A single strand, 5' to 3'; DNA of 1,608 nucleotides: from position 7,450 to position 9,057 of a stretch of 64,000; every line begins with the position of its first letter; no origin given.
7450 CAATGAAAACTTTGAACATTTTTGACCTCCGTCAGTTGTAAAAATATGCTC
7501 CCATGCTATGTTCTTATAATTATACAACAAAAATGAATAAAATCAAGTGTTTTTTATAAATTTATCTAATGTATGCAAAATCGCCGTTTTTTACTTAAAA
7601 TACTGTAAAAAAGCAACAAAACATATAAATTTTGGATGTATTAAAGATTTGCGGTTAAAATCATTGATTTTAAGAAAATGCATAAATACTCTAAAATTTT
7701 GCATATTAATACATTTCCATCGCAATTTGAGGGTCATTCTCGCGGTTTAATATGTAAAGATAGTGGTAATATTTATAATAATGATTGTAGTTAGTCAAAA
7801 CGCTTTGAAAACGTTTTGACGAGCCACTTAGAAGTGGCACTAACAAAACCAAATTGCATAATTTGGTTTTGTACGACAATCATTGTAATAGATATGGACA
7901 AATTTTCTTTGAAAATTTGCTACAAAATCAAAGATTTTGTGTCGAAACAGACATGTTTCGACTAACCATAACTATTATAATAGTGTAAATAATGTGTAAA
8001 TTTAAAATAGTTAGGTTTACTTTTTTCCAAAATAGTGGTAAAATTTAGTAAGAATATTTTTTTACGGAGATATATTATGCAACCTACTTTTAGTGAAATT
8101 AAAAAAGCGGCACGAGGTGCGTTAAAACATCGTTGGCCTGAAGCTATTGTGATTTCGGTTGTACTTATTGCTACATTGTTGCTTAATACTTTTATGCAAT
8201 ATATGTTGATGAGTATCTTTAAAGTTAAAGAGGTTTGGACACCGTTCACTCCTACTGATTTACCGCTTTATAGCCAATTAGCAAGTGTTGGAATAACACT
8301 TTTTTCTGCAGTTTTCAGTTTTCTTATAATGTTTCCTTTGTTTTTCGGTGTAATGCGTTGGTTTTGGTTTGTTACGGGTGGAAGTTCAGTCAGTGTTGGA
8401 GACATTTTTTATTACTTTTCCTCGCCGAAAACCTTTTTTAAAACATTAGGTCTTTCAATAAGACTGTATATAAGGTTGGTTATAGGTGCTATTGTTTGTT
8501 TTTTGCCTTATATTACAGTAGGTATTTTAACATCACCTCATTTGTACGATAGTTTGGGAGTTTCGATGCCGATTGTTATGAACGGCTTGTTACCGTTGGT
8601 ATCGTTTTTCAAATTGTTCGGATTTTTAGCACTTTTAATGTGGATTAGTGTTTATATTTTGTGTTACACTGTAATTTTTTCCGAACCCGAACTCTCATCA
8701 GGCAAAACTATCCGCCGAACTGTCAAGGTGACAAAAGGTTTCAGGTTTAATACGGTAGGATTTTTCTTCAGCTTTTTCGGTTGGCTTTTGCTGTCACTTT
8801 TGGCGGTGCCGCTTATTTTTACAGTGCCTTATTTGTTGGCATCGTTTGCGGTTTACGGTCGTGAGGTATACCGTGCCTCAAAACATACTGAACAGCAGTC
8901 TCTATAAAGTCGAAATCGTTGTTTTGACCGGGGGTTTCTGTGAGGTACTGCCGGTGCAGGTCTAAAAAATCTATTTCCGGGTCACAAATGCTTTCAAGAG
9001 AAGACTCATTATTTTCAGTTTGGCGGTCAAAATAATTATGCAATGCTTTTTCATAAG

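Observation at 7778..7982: Six-hairpin ~205-nt noncoding element with compensatory base changes between its two copies (copy 1)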

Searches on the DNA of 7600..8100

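Call 6: search_rna_families(source=window, start=7600, end=8100, threshold=evalue, max_evalue=10)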
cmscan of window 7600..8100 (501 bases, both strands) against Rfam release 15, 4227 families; matches with E-value up to 10: 7.
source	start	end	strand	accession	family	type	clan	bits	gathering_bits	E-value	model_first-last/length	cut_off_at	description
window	7934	8001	+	RF04348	Plastid-psbM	Cis-reg;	-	31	52.7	0.013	1-79/79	no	Plastid-psbM 3UTR RNA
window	7698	7800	+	RF01590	plasmodium_snoR14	Gene; snRNA; snoRNA; CD-box;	-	20.3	90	5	1-127/127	no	small nucleolar RNA snoR14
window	7907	7967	-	RF04348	Plastid-psbM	Cis-reg;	-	19.7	52.7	3.9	1-79/79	no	Plastid-psbM 3UTR RNA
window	7762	7823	+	RF01809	symR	Gene; antitoxin;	-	17.6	61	0.92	1-77/77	no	SymR antitoxin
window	7786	7826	-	RF00047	mir-2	Gene; miRNA;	-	15.5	45.5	4.1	1-72/72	no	mir-2 microRNA precursor family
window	7788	7826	-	RF04195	MIR6217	Gene; miRNA;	-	11.7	110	5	1-228/228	no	MIR6217 microRNA precursor family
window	7768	7896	+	RF04207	MIR5048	Gene; miRNA;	-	10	160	5.7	1-356/356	no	MIR5048 microRNA precursor family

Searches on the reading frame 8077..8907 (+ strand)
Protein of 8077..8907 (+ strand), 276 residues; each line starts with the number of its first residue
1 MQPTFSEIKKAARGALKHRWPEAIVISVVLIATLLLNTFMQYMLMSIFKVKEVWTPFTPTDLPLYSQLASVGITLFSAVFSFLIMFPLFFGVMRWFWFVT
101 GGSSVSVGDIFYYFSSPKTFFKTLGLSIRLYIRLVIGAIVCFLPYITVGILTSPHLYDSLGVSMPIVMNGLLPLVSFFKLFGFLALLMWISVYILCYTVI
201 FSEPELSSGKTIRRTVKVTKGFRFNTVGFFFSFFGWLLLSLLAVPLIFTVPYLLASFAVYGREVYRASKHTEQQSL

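Call 17: find_encoding_contigs(protein=window:8077-8907:+, flank=3000, max_places=10)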
Protein window:8077-8907:+ (276 aa): no gene with exactly this product is on record in the collection.

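Call 58: find_homologous_proteins(query=window:8077-8907:+, max_evalue=1e-30)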
Query window:8077-8907:+ (276 aa): 58 proteins with E <= 1e-30 among 2943 candidates.
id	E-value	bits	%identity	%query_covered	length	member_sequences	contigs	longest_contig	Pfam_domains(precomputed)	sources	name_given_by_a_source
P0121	3.9e-166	570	95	100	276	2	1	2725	PF06161.17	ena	-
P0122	7.4e-161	552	93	100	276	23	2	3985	PF06161.17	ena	-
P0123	1.0e-157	542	91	99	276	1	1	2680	PF06161.17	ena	-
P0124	1.2e-157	542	90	100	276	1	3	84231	PF06161.17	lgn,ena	-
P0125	5.0e-157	540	90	100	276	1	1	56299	PF06161.17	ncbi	-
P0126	1.4e-156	538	91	99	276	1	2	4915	PF06161.17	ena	-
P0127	3.0e-155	534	89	100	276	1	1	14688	PF06161.17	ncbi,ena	-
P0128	1.3e-132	460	75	100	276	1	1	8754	PF06161.17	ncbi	-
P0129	7.4e-127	441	69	100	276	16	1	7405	PF06161.17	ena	-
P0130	9.5e-123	427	67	98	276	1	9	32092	PF06161.17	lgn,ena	-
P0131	1.3e-114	401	68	100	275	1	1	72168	PF06161.17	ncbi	-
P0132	2.4e-114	400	64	100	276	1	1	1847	PF06161.17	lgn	-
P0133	7.7e-109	382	65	100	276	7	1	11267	PF06161.17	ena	-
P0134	3.8e-104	366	59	100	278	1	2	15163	PF06161.17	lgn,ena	-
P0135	9.0e-103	362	58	100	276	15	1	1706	PF06161.17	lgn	-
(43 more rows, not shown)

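Call 59: find_encoding_contigs(protein=P0125, flank=10000, max_places=1)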
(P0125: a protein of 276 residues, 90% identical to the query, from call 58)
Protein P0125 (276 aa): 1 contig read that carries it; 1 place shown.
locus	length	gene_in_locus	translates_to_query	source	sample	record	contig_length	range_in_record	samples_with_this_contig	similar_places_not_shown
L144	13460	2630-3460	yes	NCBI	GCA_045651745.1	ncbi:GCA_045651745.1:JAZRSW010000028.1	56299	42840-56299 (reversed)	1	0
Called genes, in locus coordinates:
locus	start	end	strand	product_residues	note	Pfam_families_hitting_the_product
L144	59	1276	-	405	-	PF01960:ArgJ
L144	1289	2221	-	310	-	PF01118:Semialdhyde_dh, PF22698:Semialdhyde_dhC_1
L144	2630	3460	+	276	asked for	PF06161:DUF975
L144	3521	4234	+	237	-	PF04298:Zn_peptidase_2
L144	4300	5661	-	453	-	PF01595:CNNM, PF00571:CBS (weak), PF03471:CorC_HlyC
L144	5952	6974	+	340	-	PF00005:ABC_tran, PF13304:AAA_21 (weak)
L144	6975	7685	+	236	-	-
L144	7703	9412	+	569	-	-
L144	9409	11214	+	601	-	PF14238:DUF4340 (weak)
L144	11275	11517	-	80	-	PF13443:HTH_26, PF01381:HTH_3 (weak)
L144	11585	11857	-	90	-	PF13560:HTH_31, PF12844:HTH_19, PF01381:HTH_3, PF13413:HTH_25 (faint), PF13443:HTH_26 (weak)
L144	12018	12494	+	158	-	PF06908:YpsA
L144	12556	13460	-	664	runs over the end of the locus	PF00884:Sulfatase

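Call 60: find_encoding_contigs(protein=P0124, flank=10000, max_places=2)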
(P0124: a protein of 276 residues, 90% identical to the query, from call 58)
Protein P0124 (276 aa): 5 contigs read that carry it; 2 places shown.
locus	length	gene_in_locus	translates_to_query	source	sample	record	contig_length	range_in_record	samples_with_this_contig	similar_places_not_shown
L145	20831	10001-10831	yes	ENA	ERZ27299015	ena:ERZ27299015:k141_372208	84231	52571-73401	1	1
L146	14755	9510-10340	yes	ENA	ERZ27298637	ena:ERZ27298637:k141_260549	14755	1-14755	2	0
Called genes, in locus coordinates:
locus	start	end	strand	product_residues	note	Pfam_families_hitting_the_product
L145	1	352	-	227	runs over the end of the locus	PF04233:Phage_Mu_F (weak), PF00545:Ribonuclease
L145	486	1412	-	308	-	PF00291:PALP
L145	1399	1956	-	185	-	-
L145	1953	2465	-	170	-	PF14478:DUF4430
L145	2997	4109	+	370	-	PF01381:HTH_3, PF12844:HTH_19, PF13443:HTH_26 (faint), PF13560:HTH_31 (weak)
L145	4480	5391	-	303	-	PF02729:OTCace_N, PF00185:OTCace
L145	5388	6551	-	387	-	PF00202:Aminotran_3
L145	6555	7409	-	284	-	PF00696:AA_kinase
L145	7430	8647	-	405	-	PF01960:ArgJ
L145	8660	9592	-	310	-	PF01118:Semialdhyde_dh, PF22698:Semialdhyde_dhC_1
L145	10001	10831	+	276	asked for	PF06161:DUF975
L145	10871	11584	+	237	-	PF04298:Zn_peptidase_2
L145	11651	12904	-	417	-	PF07690:MFS_1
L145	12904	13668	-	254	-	PF08220:HTH_DeoR, PF08279:HTH_11 (weak), PF00455:DeoRC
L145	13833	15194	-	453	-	PF01595:CNNM, PF00571:CBS (weak), PF03471:CorC_HlyC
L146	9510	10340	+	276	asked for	PF06161:DUF975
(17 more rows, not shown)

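Call 61: find_encoding_contigs(protein=P0131, flank=10000, max_places=1)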
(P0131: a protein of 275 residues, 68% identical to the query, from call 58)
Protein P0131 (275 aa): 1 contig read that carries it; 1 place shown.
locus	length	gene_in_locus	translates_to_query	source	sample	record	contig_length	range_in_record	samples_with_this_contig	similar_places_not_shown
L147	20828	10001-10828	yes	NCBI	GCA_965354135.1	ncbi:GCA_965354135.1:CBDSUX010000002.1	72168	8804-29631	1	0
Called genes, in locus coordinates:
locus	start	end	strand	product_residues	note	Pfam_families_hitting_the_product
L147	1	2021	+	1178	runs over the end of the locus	PF01855:POR_N, PF17147:PFOR_II, PF01558:POR, PF10371:EKR, PF00037:Fer4 (faint), PF12838:Fer4_7 (weak), PF13484:Fer4_16 (weak), PF25160:LdpA_Fe-S-bd (faint)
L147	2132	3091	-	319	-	PF00291:PALP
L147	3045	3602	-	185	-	-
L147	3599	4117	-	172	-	PF14478:DUF4430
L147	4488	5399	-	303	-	PF02729:OTCace_N, PF00185:OTCace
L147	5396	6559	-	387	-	PF00202:Aminotran_3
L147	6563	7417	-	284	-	PF00696:AA_kinase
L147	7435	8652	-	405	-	PF01960:ArgJ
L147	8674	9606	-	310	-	PF01118:Semialdhyde_dh, PF22698:Semialdhyde_dhC_1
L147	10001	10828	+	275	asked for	PF06161:DUF975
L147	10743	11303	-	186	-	PF00882:Zn_dep_PLPC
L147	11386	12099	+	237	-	PF04298:Zn_peptidase_2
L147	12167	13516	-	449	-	PF01595:CNNM, PF00571:CBS, PF03471:CorC_HlyC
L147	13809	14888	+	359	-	PF00005:ABC_tran, PF13304:AAA_21 (weak)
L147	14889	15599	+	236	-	PF12679:ABC2_membrane_2 (faint), PF13346:ABC2_membrane_5 (faint), PF12698:ABC2_membrane_3 (weak)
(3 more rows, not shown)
